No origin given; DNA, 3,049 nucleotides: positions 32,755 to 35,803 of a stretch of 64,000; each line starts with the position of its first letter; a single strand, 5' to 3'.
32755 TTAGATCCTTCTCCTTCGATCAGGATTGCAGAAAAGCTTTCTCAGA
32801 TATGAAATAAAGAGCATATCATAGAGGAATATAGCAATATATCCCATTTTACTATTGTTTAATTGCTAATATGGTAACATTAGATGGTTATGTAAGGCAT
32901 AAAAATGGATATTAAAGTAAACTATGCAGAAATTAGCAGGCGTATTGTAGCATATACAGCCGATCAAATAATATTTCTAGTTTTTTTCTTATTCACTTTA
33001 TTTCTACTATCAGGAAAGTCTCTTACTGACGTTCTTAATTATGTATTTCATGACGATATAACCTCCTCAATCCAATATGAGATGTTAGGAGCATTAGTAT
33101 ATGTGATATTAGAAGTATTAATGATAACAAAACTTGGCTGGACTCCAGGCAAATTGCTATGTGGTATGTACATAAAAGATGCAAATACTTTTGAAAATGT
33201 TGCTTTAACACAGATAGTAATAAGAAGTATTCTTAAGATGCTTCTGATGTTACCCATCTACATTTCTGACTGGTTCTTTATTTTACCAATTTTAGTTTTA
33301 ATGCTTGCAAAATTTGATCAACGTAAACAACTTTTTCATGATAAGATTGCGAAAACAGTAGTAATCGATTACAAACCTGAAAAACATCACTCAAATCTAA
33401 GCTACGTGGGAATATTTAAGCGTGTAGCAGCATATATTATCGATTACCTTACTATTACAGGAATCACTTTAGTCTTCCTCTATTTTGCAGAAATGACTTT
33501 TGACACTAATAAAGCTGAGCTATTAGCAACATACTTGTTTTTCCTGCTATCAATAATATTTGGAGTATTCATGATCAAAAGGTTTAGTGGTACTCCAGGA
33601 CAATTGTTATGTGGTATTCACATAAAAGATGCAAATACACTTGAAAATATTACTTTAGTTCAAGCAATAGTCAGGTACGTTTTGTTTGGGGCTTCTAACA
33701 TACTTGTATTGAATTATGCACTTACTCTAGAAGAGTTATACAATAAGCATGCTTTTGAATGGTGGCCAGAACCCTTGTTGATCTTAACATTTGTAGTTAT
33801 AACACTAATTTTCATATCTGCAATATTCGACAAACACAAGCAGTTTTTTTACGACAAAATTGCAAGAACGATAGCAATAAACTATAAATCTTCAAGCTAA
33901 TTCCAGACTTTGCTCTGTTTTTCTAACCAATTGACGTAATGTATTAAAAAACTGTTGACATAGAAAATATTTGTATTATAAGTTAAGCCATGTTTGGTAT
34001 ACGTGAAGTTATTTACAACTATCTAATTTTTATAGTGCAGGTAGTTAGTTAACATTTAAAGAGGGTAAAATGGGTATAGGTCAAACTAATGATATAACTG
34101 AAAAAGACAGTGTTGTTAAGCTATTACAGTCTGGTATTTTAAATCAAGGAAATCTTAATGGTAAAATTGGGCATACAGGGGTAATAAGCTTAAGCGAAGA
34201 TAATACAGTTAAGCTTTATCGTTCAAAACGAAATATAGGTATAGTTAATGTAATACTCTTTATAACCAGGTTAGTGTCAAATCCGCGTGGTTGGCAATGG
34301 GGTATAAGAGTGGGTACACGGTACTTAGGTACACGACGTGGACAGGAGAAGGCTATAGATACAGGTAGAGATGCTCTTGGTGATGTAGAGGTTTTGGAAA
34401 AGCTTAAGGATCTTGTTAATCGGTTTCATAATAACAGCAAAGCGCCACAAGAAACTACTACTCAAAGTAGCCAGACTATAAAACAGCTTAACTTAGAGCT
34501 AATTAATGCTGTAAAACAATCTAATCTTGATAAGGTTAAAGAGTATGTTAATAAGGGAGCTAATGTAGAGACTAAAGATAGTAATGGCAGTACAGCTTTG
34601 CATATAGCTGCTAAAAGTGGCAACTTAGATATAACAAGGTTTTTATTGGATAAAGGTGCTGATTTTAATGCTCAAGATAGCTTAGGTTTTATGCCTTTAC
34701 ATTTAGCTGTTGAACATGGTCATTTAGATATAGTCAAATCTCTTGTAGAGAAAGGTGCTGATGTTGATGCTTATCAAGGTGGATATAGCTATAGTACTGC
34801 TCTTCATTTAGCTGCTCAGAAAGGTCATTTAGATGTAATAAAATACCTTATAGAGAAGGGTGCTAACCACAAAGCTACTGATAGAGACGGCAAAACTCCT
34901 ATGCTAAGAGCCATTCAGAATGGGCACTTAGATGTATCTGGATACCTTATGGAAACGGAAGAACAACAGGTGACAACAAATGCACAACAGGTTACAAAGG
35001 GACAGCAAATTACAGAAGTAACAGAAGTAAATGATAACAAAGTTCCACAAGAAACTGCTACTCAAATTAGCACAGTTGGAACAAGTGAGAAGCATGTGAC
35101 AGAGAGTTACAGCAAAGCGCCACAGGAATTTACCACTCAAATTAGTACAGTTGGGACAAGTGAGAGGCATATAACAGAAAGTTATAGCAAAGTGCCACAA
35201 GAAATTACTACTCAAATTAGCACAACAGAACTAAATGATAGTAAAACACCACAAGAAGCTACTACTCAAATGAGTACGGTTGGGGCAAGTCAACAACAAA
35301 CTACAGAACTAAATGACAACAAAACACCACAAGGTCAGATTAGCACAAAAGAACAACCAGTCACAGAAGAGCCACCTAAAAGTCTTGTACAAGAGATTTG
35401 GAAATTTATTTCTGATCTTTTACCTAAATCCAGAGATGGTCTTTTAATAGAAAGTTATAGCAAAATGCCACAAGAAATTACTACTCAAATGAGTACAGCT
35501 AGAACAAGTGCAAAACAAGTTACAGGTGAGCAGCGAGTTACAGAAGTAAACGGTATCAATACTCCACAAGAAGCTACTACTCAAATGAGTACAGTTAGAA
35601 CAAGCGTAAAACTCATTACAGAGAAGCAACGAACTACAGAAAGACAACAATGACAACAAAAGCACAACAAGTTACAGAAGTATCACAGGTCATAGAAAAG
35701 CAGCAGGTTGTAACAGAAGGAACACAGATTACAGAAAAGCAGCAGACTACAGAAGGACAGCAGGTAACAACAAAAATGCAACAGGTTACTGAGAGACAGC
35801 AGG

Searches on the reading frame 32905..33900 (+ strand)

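Call 25: search_protein_families(library=ncbifam, proteins=[window:32905-33900:+], max_evalue=0.00001)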
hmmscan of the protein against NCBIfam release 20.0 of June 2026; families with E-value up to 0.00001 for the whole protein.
window:32905-33900:+ (331 aa): 0 families

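Call 63: search_protein_families(library=pfam, proteins=[window:32905-33900:+], max_evalue=0.001)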
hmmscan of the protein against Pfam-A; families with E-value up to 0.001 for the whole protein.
window:32905-33900:+ (331 aa): 1 family
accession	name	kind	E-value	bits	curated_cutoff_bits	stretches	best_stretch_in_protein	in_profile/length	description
PF06271.18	RDD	-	2.4e-33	115.8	24.1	2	167-320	1-136/137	RDD family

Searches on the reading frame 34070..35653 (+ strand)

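Call 25: search_protein_families(library=ncbifam, proteins=[window:34070-35653:+], max_evalue=0.00001)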
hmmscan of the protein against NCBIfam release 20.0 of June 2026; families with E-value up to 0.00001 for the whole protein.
window:34070-35653:+ (527 aa): 9 families
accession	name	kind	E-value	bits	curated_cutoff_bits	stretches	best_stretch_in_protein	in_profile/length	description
NF041931.2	MzaA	equivalog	2.1e-25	89.7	800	2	243-396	37-149/726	MZA anti-phage system associated sigma-70 family RNA polymerase sigma factor MzaA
NF043029.1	T4SS_AnkY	equivalog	6e-23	81.1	600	3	165-235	449-520/543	Dot/Icm T4SS effector AnkY/LegA9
NF043023.1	T4SS_AnkH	equivalog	2.1e-17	63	600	2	146-236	5-95/467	Dot/Icm T4SS effector AnkH/LegA3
NF043028.1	T4SS_AnkX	equivalog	3.2e-13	48.8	1400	1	211-278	553-619/938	Dot/Icm T4SS effector AnkN/AnkX/LegA8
TIGR00870.1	trp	subfamily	2.7e-12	45.6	498.75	0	155-201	115-159/747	transient-receptor-potential calcium channel protein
NF043019.1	T4SS_AnkC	equivalog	4.2e-12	45.7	450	1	139-267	91-227/459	Dot/Icm T4SS effector AnkC/LegA12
NF043021.1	T4SS_AnkF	equivalog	7.7e-12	44.3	1000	0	210-311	589-666/917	Dot/Icm T4SS effector AnkF/LegA14/Ceg31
NF043022.1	T4SS_AnkG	equivalog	9.8e-10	37.8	500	0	138-232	328-429/455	Dot/Icm T4SS effector AnkG/AnkZ/LegA7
NF043024.1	T4SS_AnkI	equivalog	8.3e-08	31.4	550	1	198-284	235-327/439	Dot/Icm T4SS effector AnkI/LegAS4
